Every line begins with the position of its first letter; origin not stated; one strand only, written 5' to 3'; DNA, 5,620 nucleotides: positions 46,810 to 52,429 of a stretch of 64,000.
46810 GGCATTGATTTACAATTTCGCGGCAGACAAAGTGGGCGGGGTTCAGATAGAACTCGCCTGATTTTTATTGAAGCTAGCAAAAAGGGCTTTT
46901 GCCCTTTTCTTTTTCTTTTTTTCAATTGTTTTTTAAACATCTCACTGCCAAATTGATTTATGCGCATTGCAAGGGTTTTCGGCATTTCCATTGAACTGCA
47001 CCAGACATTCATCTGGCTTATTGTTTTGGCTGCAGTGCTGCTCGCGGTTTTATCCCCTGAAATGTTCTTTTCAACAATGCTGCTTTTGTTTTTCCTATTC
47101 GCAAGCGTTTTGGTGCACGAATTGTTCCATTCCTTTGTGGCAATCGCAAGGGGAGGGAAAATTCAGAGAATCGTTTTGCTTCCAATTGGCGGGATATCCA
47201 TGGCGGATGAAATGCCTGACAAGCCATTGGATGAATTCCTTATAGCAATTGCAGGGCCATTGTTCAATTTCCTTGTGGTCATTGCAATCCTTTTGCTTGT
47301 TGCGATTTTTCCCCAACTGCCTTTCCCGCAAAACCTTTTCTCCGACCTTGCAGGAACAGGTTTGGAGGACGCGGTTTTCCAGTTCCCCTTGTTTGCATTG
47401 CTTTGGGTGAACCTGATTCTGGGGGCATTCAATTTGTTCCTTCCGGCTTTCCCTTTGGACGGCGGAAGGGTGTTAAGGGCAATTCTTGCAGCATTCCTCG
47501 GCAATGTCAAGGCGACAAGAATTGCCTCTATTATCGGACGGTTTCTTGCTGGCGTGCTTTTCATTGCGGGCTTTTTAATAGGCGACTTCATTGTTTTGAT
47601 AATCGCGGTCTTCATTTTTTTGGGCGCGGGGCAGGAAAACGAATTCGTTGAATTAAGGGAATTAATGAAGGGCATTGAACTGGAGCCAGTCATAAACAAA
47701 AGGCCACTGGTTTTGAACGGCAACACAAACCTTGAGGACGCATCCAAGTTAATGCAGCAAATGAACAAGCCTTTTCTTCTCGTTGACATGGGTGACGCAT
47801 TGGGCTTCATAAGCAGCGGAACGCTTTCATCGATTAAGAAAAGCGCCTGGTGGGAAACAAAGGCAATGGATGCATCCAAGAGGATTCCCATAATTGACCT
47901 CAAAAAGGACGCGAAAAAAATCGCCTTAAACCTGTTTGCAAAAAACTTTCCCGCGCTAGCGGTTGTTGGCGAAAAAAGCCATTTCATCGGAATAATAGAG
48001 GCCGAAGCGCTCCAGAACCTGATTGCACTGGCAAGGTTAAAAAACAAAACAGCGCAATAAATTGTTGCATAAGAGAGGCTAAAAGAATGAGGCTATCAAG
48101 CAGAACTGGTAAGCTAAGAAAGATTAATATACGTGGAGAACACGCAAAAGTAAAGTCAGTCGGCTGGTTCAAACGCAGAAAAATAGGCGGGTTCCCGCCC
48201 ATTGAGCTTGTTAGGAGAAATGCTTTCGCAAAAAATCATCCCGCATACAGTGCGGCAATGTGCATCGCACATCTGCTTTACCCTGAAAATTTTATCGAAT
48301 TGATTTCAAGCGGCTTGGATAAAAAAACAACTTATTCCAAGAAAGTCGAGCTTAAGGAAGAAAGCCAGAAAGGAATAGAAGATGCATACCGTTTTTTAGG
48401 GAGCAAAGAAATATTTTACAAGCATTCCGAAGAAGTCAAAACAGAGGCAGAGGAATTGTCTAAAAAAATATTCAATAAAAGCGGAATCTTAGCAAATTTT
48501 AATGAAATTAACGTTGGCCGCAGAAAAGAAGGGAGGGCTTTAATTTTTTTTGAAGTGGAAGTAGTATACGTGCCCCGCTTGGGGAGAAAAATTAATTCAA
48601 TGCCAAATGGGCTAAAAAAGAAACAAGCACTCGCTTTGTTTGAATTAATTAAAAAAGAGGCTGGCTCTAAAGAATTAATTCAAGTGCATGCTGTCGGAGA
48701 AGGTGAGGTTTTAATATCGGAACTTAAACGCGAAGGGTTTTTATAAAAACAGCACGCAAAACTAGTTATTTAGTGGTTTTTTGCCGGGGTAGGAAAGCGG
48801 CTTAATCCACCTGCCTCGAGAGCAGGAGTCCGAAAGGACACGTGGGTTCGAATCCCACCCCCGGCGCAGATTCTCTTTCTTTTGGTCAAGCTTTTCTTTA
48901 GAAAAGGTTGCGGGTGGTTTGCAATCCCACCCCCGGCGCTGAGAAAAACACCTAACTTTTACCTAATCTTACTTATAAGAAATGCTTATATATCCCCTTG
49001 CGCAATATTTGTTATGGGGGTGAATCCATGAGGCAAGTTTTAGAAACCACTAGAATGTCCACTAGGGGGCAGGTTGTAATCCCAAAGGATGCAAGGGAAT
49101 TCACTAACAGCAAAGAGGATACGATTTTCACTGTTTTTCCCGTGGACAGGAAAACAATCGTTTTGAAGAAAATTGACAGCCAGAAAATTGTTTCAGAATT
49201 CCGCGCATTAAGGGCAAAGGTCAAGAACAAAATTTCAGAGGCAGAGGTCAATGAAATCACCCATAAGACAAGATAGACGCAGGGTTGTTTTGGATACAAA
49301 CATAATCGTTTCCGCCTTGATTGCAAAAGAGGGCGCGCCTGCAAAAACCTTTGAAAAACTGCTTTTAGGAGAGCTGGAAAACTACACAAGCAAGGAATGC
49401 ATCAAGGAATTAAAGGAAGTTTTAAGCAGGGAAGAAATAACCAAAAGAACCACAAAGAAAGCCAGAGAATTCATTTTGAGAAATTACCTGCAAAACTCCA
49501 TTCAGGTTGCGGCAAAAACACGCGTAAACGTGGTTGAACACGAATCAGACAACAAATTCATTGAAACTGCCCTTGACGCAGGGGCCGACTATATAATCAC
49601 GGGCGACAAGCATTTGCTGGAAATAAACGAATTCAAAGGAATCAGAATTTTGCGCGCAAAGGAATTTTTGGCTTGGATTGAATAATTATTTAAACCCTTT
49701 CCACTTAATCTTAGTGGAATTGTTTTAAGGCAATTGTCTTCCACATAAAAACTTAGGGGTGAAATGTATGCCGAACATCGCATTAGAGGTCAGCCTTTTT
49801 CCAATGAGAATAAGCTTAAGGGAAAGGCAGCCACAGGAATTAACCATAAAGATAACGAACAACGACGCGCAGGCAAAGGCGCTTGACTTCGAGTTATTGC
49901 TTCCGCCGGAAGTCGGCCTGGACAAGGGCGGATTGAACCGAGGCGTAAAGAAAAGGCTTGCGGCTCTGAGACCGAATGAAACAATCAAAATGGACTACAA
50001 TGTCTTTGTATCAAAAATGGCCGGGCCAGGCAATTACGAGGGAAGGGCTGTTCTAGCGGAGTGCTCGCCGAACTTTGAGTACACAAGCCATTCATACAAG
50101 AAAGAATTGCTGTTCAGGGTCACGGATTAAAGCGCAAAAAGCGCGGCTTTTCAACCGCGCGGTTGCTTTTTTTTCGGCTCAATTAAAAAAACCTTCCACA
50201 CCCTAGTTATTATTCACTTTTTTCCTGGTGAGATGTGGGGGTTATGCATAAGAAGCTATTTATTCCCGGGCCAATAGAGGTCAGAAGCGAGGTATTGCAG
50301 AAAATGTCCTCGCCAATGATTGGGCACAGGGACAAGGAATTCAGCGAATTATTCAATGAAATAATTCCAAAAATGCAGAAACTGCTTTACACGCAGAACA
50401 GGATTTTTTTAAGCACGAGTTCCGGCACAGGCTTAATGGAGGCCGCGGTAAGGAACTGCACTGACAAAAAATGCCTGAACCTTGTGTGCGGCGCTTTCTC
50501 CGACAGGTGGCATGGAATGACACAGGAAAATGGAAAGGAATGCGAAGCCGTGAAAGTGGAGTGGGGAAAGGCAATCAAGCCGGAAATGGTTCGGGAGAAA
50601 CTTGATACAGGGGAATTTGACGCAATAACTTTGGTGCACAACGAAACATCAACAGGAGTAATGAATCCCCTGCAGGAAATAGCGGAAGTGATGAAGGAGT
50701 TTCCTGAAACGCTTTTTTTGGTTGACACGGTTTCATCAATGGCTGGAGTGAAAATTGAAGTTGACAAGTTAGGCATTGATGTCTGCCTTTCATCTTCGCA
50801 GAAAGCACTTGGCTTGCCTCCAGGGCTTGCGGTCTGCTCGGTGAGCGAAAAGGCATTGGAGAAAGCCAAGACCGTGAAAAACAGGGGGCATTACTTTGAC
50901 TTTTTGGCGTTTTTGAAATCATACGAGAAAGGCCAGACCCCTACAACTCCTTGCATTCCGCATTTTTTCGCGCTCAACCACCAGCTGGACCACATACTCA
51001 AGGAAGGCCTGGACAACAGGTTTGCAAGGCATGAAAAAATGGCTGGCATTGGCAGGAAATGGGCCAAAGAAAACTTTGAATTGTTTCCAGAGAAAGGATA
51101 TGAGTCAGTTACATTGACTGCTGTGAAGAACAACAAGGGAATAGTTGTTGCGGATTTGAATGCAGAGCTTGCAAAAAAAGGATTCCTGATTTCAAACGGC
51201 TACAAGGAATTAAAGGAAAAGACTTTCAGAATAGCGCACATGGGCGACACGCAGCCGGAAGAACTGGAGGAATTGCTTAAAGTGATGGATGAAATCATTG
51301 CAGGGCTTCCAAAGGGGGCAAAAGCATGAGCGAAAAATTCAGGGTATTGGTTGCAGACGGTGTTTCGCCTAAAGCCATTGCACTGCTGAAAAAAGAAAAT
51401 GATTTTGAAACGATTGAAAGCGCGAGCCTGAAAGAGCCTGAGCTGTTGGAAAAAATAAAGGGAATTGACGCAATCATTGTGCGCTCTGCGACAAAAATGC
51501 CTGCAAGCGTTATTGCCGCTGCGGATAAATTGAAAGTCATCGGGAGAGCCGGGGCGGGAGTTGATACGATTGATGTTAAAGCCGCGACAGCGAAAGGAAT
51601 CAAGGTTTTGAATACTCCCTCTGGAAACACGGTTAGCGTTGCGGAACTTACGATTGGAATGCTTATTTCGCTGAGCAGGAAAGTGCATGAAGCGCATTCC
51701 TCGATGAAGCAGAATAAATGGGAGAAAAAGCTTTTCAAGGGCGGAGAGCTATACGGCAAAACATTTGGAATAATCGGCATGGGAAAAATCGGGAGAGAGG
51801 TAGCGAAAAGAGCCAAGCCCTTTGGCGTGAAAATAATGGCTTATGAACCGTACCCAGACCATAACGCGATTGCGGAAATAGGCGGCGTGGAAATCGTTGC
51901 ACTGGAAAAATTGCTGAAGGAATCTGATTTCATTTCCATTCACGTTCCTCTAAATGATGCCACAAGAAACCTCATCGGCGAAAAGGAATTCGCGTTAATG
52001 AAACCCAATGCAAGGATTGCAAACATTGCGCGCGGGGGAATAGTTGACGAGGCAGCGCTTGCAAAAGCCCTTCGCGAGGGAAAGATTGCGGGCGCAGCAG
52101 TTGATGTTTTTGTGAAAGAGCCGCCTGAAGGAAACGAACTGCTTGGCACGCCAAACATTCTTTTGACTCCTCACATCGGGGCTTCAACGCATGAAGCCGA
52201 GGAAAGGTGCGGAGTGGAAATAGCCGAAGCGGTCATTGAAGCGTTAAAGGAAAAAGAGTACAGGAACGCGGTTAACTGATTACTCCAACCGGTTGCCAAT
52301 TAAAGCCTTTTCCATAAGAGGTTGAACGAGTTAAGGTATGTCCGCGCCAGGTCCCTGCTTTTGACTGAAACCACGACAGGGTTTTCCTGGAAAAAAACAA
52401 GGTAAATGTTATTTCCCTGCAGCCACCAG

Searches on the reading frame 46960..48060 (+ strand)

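Call 13: search_protein_families(library=pfam, proteins=[window:46960-48060:+], max_evalue=0.01)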
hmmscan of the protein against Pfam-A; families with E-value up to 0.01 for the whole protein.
window:46960-48060:+ (366 aa): 3 families
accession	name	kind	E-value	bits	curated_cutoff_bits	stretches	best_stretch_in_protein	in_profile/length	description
PF02163.28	Peptidase_M50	-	1.7e-20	73.8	27.2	1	43-198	3-216/221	Peptidase family M50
PF13398.12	Peptidase_M50B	-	6.8e-07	29.6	26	1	22-114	3-89/201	Peptidase M50B-like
PF00571.33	CBS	-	0.00016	22.4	24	0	244-286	4-48/57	CBS domain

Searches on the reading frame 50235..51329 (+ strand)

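Call 12: search_protein_families(library=pfam, proteins=[window:50235-51329:+], max_evalue=0.01)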
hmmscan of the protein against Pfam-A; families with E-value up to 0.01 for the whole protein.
window:50235-51329:+ (364 aa): 1 family
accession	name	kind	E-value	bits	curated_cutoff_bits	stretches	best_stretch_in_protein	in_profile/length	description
PF00266.25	Aminotran_5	-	5.7e-23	81.9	21.5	1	28-273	33-287/371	Aminotransferase class-V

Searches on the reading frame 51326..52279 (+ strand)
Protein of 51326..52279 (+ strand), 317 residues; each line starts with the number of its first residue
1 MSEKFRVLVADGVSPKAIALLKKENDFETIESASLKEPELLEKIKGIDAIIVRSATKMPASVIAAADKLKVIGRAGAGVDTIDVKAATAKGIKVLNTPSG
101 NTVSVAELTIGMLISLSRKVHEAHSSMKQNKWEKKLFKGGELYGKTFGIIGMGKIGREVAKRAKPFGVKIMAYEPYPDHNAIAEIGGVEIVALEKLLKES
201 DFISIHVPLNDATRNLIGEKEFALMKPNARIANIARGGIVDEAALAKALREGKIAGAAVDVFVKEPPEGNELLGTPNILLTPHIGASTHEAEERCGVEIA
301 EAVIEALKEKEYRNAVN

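Call 12: search_protein_families(library=pfam, proteins=[window:51326-52279:+], max_evalue=0.01)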
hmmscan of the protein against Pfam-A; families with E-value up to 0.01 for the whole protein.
window:51326-52279:+ (317 aa): 7 families
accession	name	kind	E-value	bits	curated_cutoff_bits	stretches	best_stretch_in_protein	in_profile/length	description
PF02826.25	2-Hacid_dh_C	-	3.3e-65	219.2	25.1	1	110-285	1-178/178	D-isomer specific 2-hydroxyacid dehydrogenase, NAD binding domain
PF00389.36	2-Hacid_dh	-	7.5e-38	129.7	24.6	1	7-317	1-134/134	D-isomer specific 2-hydroxyacid dehydrogenase, catalytic domain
PF00670.27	AdoHcyase_NAD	-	2.2e-05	25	27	1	143-236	22-111/162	S-adenosyl-L-homocysteine hydrolase, NAD binding domain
PF03807.23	F420_oxidored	-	0.00038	21.4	21.6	1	147-213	2-73/94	NADP oxidoreductase coenzyme F420-dependent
PF03446.21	NAD_binding_2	-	0.00042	20.8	21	1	147-251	2-109/161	NAD binding domain of 6-phosphogluconate dehydrogenase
PF22660.2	RS_preATP-grasp-like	-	0.00079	20.2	27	1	145-181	2-38/98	Ribonucleotide synthetase preATP-grasp domain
PF07991.19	KARI_N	-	0.0021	18.1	20.6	1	142-212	2-71/165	Acetohydroxy acid isomeroreductase, NADPH-binding domain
